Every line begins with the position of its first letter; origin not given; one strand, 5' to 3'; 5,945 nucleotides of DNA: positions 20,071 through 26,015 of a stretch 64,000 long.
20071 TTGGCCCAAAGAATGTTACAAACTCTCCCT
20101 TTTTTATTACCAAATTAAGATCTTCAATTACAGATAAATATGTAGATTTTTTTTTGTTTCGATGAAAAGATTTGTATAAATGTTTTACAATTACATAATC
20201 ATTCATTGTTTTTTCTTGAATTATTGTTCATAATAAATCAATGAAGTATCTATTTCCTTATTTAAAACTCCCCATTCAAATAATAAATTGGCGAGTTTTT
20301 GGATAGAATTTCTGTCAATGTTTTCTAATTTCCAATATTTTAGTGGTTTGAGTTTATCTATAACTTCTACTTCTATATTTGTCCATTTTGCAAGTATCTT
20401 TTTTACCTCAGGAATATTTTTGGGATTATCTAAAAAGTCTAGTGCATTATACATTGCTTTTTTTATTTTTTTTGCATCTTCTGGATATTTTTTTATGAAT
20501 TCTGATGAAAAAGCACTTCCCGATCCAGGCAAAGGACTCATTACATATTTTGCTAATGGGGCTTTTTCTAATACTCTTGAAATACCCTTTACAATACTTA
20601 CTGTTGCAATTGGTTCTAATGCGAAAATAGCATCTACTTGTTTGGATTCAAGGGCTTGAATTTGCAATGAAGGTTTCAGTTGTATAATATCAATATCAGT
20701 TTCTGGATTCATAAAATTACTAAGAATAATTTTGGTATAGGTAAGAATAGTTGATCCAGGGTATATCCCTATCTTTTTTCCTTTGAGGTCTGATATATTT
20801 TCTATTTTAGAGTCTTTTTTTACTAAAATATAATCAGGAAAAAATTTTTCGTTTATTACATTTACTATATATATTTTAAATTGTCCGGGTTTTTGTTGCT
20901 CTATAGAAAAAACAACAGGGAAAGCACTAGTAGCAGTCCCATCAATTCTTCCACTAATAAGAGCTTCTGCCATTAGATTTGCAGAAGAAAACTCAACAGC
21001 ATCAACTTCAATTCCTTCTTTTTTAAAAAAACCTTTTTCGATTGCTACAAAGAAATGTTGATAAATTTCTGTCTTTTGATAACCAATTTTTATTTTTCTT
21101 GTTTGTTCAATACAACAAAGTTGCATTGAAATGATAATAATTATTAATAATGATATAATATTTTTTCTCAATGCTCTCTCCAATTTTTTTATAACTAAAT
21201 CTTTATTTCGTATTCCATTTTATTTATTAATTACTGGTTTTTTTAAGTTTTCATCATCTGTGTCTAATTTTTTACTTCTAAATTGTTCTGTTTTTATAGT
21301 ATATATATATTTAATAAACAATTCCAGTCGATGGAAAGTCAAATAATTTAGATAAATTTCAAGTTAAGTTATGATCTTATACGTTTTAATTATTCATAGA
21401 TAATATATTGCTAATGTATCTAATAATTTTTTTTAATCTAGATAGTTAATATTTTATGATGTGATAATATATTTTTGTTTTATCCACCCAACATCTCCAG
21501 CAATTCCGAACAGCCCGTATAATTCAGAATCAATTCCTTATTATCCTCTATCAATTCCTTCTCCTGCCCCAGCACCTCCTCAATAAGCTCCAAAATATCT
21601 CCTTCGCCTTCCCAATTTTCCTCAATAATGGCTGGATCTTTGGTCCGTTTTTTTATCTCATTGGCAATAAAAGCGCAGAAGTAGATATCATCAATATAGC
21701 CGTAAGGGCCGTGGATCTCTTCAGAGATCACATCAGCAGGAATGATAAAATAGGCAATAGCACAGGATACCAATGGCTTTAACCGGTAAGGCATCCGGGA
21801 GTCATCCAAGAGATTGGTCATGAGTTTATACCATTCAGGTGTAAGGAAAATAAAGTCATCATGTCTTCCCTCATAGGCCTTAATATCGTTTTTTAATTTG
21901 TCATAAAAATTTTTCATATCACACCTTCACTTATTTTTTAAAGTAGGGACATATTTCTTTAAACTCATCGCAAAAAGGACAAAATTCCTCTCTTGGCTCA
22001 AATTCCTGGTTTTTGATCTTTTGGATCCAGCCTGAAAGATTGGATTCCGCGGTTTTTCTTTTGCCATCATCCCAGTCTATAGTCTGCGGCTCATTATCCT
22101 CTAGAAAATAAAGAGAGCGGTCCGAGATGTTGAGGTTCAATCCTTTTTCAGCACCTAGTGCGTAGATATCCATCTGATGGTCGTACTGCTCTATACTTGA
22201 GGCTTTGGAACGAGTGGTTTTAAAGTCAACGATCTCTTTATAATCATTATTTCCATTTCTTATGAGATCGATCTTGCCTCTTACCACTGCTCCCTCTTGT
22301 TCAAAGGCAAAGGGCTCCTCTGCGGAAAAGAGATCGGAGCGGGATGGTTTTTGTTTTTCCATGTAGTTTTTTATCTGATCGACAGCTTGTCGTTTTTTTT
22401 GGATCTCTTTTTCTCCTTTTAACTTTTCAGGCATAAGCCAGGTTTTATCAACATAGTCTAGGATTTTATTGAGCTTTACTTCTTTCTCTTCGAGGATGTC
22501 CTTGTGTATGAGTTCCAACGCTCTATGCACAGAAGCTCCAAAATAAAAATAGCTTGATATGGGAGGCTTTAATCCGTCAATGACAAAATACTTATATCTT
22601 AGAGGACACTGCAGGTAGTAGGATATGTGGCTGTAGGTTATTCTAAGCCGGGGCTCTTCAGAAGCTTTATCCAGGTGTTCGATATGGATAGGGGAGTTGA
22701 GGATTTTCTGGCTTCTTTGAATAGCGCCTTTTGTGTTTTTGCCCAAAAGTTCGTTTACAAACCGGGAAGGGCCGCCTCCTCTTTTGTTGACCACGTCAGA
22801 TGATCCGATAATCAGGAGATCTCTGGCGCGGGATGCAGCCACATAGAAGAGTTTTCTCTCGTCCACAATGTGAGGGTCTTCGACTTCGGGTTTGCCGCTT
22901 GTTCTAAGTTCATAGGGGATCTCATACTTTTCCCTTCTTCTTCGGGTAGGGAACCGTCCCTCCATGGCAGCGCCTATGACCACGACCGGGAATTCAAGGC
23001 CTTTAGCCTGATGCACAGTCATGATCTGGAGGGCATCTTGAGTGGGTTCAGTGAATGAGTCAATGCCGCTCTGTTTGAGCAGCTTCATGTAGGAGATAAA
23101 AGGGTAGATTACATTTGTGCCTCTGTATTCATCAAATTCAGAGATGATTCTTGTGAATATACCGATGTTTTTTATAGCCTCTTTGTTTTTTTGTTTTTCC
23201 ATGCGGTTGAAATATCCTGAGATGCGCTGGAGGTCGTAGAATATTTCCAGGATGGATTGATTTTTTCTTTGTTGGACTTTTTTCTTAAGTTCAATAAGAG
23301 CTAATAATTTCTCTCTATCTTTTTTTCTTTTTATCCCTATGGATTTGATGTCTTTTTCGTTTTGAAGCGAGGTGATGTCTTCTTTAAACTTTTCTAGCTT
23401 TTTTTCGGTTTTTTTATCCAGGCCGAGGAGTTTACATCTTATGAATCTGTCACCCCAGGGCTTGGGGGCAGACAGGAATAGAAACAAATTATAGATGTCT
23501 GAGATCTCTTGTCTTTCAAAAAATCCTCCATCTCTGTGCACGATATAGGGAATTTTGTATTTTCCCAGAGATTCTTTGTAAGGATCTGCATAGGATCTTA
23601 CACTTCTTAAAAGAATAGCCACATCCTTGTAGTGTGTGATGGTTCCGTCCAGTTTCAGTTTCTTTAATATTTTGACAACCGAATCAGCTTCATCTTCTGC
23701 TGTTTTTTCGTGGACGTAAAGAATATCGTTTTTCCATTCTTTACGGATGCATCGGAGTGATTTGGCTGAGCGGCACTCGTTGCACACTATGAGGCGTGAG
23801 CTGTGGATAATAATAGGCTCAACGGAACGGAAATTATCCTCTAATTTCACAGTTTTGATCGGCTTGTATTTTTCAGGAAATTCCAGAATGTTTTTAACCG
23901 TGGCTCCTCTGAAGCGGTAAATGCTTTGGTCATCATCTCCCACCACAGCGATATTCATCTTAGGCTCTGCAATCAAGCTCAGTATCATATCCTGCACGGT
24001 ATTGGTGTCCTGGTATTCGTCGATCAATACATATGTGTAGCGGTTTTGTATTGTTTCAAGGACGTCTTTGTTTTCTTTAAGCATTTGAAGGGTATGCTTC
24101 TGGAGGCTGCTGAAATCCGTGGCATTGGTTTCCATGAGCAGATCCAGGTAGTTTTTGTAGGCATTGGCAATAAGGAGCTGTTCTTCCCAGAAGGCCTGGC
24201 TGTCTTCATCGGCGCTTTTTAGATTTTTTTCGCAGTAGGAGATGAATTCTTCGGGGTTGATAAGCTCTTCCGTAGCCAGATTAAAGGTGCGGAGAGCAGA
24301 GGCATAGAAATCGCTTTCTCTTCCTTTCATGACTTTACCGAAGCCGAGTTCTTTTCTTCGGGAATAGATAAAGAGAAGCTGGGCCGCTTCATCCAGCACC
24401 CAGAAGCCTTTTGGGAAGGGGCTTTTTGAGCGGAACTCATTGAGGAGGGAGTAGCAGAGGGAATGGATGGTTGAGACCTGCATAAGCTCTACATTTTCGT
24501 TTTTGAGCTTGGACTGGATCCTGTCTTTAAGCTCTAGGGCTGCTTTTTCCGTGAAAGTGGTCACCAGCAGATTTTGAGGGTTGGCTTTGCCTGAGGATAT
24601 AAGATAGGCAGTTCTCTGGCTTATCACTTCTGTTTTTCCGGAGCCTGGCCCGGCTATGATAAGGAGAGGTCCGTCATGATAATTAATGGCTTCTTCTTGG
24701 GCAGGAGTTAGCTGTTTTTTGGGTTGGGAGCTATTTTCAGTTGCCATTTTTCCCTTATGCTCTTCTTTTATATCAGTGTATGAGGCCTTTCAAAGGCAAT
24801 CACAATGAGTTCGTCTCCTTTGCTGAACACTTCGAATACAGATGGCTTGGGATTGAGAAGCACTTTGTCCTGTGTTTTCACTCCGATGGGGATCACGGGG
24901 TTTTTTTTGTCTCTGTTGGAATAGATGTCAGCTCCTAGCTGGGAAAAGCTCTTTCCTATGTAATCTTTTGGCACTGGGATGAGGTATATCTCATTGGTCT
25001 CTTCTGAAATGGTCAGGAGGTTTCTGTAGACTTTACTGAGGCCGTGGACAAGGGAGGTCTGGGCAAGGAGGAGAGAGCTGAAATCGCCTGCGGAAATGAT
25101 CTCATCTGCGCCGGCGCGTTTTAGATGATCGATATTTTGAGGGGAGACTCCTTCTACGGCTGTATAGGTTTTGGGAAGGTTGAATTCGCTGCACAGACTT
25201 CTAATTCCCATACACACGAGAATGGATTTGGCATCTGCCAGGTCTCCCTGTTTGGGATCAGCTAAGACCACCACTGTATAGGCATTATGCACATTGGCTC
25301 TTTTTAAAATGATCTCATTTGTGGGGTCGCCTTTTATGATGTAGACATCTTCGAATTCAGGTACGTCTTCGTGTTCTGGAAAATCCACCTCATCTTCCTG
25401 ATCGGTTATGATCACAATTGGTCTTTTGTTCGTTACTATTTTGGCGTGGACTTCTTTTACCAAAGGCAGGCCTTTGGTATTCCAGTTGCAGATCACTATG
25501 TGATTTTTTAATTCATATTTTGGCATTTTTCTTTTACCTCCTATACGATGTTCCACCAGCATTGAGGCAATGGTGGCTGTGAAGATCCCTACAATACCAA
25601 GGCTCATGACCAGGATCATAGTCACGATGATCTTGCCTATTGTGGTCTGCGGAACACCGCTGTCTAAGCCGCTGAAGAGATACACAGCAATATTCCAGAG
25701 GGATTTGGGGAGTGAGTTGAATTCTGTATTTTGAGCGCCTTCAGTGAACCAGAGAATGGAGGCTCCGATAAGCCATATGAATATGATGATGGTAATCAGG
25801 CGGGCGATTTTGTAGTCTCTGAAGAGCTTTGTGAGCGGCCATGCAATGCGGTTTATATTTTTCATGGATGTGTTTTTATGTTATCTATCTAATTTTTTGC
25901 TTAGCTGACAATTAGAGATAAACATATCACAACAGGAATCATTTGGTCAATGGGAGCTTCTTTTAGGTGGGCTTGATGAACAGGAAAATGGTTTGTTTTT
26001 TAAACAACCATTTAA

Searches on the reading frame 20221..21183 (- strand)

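Call 30: search_protein_families(library=pfam, proteins=[window:20221-21183:-])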
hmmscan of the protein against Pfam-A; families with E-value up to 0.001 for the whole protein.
window:20221-21183:- (320 aa): 6 families
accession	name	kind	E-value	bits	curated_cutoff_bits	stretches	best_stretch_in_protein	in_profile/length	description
PF13379.11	NMT1_2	-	6.9e-24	85.5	24.7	1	27-265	4-252/252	NMT1-like family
PF09084.16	NMT1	-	7.2e-18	65.7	20.5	1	44-254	7-213/216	NMT1/THI5 like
PF16868.10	NMT1_3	-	2.1e-08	34.6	27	1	118-190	94-168/289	NMT1-like family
PF12974.12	Phosphonate-bd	-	1.2e-07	31.8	27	1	40-193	15-167/242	ABC transporter, phosphonate, periplasmic substrate-binding protein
PF03180.19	Lipoprotein_9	-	6.3e-05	22.7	27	1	47-138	15-100/236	NlpA lipoprotein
PF04069.17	OpuAC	-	0.00014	22.1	21.2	1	30-236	2-193/257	Substrate binding domain of ABC-type glycine betaine transport system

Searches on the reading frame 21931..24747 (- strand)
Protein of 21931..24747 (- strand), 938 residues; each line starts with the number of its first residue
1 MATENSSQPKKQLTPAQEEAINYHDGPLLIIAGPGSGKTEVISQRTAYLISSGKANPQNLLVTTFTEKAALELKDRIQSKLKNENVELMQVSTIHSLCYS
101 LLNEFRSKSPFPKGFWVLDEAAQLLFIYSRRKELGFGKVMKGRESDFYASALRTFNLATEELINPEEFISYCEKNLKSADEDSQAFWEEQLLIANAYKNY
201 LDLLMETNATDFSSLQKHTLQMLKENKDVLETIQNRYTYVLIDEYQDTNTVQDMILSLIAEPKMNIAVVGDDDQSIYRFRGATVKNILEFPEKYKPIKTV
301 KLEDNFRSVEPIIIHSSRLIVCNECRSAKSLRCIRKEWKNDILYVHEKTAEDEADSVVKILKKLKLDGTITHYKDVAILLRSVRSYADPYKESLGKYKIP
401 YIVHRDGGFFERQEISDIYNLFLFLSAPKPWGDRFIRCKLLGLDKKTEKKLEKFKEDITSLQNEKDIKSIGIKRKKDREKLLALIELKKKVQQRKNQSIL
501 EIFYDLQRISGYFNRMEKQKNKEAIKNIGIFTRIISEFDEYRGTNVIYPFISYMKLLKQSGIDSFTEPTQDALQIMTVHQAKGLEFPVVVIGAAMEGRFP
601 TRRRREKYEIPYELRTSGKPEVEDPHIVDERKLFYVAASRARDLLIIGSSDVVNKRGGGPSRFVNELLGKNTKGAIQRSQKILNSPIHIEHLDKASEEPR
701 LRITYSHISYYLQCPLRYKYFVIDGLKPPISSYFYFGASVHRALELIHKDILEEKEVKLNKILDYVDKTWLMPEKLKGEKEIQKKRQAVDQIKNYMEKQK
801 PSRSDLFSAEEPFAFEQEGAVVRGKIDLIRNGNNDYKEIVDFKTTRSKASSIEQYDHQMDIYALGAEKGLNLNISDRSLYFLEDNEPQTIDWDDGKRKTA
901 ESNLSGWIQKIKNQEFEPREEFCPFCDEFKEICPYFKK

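Call 30: search_protein_families(library=pfam, proteins=[window:21931-24747:-])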
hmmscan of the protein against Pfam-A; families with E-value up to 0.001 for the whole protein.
window:21931-24747:- (938 aa): 7 families
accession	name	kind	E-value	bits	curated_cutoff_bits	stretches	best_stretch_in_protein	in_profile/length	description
PF00580.27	UvrD-helicase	-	2.9e-72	244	23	1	13-295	1-271/271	UvrD/REP helicase N-terminal domain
PF13361.12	UvrD_C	-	1.5e-36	127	25.6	2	443-648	165-346/350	UvrD-like helicase C-terminal domain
PF12705.13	PDDEXK_1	-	6.1e-24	85.7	22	1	702-934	1-247/247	PD-(D/E)XK nuclease superfamily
PF13245.12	AAA_19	-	2.2e-23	83.4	25.1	1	17-280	1-134/134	AAA domain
PF13538.12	UvrD_C_2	-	1.2e-09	38.3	27.4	1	575-598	4-29/52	UvrD-like helicase C-terminal domain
PF13604.12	AAA_30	-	1.5e-09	38.3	27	1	13-123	2-99/191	AAA domain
PF01443.25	Viral_helicase1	-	6.2e-07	29.9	21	0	229-283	50-105/228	Viral superfamily 1 RNA helicase core domain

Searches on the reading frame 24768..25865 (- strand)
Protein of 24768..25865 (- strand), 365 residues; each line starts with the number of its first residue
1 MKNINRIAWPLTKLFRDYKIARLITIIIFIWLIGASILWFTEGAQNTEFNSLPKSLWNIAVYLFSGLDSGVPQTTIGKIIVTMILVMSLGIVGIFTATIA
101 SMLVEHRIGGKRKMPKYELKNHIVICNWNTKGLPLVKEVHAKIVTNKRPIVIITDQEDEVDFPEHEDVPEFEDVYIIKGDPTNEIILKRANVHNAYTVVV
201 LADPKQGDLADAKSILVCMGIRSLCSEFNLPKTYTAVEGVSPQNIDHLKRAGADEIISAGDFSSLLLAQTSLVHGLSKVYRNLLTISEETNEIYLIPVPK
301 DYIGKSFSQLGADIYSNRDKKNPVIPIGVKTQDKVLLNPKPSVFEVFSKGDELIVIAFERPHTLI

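Call 30: search_protein_families(library=pfam, proteins=[window:24768-25865:-])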
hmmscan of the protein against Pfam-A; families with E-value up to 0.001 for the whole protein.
window:24768-25865:- (365 aa): 4 families
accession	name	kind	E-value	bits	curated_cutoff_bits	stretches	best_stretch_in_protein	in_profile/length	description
PF22614.2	Slo-like_RCK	-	8.9e-16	58.1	24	1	119-229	2-116/119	Calcium-activated potassium channel slowpoke-like RCK domain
PF02254.24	TrkA_N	-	2.3e-11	44.5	23.8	1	123-258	1-115/116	TrkA-N domain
PF06241.17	Castor_Poll_mid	-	8.4e-09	35.8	26.7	1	264-358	5-89/104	Castor and Pollux, part of voltage-gated ion channel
PF03493.23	BK_channel_a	-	9e-06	26.4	26.8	0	290-317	55-82/90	Calcium-activated BK potassium channel alpha subunit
